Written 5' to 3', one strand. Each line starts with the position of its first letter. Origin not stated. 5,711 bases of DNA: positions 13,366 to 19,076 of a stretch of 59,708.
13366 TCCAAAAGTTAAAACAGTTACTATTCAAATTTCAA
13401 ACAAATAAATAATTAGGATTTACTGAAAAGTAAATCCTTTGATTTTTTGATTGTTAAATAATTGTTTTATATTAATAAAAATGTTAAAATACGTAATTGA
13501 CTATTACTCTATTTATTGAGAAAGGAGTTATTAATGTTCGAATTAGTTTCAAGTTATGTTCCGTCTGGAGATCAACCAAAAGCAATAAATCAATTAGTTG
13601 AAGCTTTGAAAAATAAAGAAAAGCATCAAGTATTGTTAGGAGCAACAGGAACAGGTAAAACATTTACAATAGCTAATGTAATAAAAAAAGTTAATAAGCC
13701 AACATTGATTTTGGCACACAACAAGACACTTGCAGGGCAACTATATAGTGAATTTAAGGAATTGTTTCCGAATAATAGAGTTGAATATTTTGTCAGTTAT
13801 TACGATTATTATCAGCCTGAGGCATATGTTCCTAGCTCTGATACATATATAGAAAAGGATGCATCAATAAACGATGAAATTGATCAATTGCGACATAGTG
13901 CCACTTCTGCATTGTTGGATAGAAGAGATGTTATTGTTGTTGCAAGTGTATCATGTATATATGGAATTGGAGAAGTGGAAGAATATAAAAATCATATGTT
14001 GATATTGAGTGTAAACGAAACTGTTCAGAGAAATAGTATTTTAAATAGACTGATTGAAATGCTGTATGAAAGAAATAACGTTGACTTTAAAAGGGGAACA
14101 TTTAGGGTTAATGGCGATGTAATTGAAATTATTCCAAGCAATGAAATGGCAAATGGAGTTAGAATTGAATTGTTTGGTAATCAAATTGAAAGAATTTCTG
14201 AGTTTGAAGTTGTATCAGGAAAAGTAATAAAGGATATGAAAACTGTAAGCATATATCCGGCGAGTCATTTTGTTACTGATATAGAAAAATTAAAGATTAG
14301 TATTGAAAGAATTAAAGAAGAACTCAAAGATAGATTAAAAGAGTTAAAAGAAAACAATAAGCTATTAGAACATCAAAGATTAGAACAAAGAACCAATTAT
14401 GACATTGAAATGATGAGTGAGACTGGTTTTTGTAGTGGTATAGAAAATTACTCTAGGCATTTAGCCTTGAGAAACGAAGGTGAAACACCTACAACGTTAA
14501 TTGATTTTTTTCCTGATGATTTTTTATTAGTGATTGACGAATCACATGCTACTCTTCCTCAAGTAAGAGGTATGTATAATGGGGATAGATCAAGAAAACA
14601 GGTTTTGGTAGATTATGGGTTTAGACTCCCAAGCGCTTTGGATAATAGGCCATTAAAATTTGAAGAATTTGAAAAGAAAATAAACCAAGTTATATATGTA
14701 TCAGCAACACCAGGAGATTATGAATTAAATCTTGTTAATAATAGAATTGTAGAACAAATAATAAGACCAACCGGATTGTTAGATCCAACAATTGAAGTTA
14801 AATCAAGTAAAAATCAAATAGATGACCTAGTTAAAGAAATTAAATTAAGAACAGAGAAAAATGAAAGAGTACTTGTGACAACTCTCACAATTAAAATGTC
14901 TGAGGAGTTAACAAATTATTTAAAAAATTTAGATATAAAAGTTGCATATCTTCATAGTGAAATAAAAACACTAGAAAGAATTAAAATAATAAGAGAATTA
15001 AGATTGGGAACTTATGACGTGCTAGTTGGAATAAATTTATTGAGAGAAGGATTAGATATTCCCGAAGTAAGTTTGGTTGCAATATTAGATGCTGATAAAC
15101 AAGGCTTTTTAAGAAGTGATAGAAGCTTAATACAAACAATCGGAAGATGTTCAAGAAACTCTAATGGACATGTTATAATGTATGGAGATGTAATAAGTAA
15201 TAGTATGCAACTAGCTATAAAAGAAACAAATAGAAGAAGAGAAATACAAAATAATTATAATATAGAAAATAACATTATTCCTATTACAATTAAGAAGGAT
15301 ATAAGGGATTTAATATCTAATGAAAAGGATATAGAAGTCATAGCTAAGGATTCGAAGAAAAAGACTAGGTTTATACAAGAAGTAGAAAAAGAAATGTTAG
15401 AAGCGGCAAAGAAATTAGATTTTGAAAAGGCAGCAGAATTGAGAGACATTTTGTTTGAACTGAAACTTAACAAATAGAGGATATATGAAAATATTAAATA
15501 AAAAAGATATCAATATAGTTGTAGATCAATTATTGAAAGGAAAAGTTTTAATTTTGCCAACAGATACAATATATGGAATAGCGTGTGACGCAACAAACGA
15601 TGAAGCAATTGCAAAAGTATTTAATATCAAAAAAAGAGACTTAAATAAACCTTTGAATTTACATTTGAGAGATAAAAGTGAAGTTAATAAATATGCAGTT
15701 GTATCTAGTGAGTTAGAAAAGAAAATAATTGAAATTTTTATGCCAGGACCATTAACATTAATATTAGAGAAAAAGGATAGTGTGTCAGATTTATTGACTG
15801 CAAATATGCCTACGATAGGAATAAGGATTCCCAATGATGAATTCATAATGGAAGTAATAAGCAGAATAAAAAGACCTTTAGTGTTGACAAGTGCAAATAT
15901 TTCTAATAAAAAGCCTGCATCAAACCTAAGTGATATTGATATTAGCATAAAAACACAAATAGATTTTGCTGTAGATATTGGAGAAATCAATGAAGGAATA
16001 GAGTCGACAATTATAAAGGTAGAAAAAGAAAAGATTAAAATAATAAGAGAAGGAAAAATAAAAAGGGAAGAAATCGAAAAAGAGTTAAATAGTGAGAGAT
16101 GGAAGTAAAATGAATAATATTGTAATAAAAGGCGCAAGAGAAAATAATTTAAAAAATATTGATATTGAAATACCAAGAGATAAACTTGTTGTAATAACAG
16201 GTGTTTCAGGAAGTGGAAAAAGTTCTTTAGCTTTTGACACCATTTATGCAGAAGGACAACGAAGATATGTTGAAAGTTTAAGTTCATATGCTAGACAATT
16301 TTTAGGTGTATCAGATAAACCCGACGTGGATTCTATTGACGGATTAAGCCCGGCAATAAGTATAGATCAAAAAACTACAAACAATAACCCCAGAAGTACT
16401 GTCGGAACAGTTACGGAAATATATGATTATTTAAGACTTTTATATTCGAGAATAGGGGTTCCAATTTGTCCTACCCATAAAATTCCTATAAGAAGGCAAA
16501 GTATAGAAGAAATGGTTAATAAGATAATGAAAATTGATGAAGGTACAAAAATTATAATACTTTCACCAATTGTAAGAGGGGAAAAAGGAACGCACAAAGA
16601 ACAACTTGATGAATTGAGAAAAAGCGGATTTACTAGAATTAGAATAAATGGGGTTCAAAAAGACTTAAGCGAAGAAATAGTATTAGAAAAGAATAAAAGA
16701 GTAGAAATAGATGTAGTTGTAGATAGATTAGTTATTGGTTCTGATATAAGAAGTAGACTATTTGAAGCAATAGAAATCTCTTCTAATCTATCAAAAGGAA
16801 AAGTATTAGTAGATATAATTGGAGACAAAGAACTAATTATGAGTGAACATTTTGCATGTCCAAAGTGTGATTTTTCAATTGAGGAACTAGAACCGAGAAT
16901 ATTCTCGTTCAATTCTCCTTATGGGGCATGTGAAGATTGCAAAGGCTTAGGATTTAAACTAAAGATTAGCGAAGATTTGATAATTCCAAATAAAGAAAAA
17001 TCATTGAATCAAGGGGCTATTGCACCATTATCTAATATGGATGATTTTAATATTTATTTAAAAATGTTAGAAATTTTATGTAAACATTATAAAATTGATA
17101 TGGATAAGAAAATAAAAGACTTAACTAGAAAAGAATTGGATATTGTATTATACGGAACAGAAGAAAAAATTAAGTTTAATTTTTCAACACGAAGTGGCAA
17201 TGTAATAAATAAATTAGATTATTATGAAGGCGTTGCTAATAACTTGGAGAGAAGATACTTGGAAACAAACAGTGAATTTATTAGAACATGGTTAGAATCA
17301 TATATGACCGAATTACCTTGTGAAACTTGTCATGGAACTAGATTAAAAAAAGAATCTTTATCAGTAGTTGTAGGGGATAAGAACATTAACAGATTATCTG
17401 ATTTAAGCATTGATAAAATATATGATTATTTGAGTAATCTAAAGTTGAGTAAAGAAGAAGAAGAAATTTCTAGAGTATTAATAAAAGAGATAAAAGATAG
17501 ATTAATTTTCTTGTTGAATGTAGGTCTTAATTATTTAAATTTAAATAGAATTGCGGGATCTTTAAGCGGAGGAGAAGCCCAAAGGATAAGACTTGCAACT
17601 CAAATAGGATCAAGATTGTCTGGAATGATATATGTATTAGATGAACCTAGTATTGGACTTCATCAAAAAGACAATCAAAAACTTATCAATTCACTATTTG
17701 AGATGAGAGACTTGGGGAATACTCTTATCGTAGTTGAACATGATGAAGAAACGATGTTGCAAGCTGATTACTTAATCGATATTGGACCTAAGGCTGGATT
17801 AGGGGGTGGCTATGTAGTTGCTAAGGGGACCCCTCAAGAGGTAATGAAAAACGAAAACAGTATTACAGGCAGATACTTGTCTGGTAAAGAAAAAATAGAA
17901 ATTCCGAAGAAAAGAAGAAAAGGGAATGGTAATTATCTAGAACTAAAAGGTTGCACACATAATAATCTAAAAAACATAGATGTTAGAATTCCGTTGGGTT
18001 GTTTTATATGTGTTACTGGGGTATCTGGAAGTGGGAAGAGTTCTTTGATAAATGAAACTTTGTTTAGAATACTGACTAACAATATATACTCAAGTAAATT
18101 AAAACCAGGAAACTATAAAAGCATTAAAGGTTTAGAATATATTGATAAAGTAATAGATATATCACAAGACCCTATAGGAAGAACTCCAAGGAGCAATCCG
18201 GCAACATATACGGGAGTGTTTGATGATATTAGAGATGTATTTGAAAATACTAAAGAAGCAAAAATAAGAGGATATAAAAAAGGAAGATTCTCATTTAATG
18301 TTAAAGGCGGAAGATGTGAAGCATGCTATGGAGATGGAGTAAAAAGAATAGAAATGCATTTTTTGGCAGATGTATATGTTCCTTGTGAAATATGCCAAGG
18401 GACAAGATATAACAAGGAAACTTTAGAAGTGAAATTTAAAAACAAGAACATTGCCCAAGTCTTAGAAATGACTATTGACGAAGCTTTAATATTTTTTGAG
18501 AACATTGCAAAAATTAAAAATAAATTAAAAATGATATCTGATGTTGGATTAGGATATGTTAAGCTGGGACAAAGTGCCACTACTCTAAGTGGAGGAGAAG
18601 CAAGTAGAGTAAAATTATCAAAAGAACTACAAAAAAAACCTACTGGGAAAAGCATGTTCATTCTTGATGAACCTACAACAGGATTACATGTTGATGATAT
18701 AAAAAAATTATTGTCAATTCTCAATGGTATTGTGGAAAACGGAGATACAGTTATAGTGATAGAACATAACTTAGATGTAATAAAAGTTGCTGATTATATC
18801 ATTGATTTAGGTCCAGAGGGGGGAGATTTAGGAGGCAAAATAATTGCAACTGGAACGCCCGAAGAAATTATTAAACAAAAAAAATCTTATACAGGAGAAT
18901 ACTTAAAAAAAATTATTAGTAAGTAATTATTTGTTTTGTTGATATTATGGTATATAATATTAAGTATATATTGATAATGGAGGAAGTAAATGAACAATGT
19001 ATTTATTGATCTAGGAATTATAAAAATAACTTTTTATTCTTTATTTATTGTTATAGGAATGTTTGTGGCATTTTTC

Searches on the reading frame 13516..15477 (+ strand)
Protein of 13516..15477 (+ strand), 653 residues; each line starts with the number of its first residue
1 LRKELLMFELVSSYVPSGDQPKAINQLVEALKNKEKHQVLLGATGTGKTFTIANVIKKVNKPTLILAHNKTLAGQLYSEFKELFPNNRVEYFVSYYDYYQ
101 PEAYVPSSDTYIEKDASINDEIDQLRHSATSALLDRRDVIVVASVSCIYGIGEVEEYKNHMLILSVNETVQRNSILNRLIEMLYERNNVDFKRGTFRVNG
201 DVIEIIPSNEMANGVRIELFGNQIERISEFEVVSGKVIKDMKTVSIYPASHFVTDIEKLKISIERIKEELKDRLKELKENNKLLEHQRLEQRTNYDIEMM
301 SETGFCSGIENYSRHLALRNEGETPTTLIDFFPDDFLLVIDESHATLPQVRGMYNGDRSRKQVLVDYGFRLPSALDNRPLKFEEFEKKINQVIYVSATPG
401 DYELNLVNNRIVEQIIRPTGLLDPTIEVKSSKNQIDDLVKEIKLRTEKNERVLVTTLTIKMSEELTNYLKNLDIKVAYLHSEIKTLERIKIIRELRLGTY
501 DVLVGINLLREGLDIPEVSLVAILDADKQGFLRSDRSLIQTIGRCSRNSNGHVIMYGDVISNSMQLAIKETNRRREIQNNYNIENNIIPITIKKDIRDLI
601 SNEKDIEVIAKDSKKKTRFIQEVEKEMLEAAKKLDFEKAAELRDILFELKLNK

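Call 52: search_protein_families(library=ncbifam, max_evalue=0.00001, proteins=[window:13516-15477:+])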
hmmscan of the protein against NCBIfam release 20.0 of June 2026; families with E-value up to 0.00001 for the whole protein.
window:13516-15477:+ (653 aa): 25 families
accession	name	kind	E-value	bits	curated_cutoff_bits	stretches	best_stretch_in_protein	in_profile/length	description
NF003673.1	PRK05298.1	equivalog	0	1056.9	743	1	8-650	2-651/653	excinuclease ABC subunit UvrB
TIGR00631.1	uvrb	equivalog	0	1036.6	750.1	1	8-650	2-658/658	excinuclease ABC subunit UvrB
TIGR00580.2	mfd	equivalog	2.1e-22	79.4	800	2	179-286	1-103/907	transcription-repair coupling factor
NF053632.1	heli_RadD_YejH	equivalog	2.4e-13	49.2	720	1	428-551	229-345/573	DNA repair helicase RadD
NF007966.0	PRK10689.1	equivalog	5.6e-11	40.9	1329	1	31-282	9-243/1148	transcription-repair coupling factor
NF004066.1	PRK05580.1-3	equivalog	2.1e-10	39.6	813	0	490-555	581-654/788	primosomal protein N'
TIGR00643.1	recG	equivalog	6.8e-10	38.3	659.4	1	458-550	469-555/629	ATP-dependent DNA helicase RecG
TIGR04095.1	dnd_restrict_1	equivalog_domain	3.9e-09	36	600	1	432-554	262-389/451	DNA phosphorothioation system restriction enzyme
NF008165.0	PRK10917.1-3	equivalog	1.2e-08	33.9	711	0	458-547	495-579/692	ATP-dependent DNA helicase RecG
TIGR00595.1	priA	equivalog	2e-08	33.3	230.35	1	458-557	274-381/509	replication restart helicase PriA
NF053636.1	DDHlcsCsdAPsy1082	equivalog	3.5e-08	32.4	890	1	445-554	239-343/512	DEAD/DEAH box helicase CsdA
NF010337.0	PRK13766.1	equivalog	4.3e-08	31.7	610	1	433-585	351-503/781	Hef nuclease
NF004070.0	PRK05580.2-2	equivalog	1.3e-07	30.2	921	0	485-555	521-599/729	primosomal protein N'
NF004069.0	PRK05580.2-1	equivalog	1.4e-07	30.3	767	0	458-555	389-493/612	primosomal protein N'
NF004068.0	PRK05580.1-5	equivalog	1.7e-07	29.7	1249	0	458-583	556-685/795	primosomal protein N'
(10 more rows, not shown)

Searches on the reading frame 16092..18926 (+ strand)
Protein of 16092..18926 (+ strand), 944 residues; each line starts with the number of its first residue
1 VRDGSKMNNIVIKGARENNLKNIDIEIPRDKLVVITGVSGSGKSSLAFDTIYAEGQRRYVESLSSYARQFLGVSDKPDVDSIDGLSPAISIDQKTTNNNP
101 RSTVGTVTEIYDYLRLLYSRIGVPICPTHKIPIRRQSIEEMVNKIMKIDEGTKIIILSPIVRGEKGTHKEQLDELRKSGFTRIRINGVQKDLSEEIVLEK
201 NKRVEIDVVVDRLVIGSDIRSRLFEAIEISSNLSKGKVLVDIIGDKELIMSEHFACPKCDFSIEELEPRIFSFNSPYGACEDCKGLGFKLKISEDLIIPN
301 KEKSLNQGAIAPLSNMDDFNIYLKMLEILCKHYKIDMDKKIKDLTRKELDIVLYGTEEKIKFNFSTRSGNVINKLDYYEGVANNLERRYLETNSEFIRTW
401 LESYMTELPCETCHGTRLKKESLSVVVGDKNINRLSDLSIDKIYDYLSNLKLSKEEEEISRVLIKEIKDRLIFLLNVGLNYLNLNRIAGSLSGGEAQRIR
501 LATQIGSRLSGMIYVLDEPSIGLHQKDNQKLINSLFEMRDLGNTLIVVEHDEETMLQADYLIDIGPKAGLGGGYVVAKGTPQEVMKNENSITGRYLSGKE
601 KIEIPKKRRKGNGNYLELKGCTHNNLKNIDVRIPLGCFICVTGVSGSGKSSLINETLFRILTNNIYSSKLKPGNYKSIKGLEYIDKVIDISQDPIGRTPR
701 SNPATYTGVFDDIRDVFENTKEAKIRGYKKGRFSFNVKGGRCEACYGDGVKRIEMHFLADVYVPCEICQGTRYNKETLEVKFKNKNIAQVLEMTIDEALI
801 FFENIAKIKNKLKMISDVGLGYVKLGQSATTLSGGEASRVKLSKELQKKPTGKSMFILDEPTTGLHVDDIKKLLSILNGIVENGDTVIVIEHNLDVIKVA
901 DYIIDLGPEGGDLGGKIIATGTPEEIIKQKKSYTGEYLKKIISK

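Call 52: search_protein_families(library=ncbifam, max_evalue=0.00001, proteins=[window:16092-18926:+])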
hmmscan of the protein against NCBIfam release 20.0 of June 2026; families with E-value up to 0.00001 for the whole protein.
window:16092-18926:+ (944 aa): 158 families (the best 25 are shown)
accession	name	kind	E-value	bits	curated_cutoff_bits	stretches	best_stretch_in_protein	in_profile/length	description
NF001503.0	PRK00349.1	equivalog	0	1513.6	1147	1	6-943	2-942/943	excinuclease ABC subunit UvrA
TIGR00630.1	uvra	equivalog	0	1417.3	729.8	1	9-927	1-924/924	excinuclease ABC subunit UvrA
NF001885.0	PRK00635.1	equivalog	1.6e-208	695.3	3054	1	11-939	7-916/1809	excinuclease ABC subunit A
TIGR04521.1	ECF_ATPase_2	equivalog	2.6e-35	121.9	330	2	812-933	125-239/279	energy-coupling factor transporter ATPase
TIGR02857.1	CydD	equivalog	1.8e-34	119.6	435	2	813-906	439-529/529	thiol reductant ABC exporter subunit CydD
TIGR03608.1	L_ocin_972_ABC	subfamily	8.6e-34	116.8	254.85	2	798-906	100-206/206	putative bacteriocin export ABC transporter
NF040873.1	AztA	equivalog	4.8e-31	107.8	220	2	474-562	104-189/191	zinc ABC transporter ATP-binding protein AztA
TIGR04520.1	ECF_ATPase_1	equivalog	1.4e-30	106.7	315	2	813-932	114-229/269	energy-coupling factor transporter ATPase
TIGR02673.1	FtsE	equivalog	2.3e-29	102.6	264.85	2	808-899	114-202/214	cell division ATP-binding protein FtsE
NF010068.0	PRK13548.1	equivalog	1.4e-28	99.7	261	2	827-930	133-234/261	heme ABC transporter ATP-binding protein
NF008409.0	PRK11231.1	equivalog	9.6e-26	90.7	375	2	828-930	135-229/255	Fe(3+) dicitrate ABC transporter ATP-binding protein FecE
NF010155.0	PRK13634.1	equivalog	3.6e-25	88.8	413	2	807-932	122-239/290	energy-coupling factor ABC transporter ATP-binding protein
NF002981.0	PRK03695.1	equivalog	4.6e-25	88.4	281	2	807-930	106-228/253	vitamin B12 ABC transporter ATP-binding protein BtuD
TIGR02868.1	CydC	equivalog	7.9e-25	87.5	329.05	2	824-894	464-530/530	thiol reductant ABC exporter subunit CydC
NF010153.0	PRK13631.1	equivalog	9e-25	87.3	463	2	812-934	157-271/320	cobalt transporter ATP-binding subunit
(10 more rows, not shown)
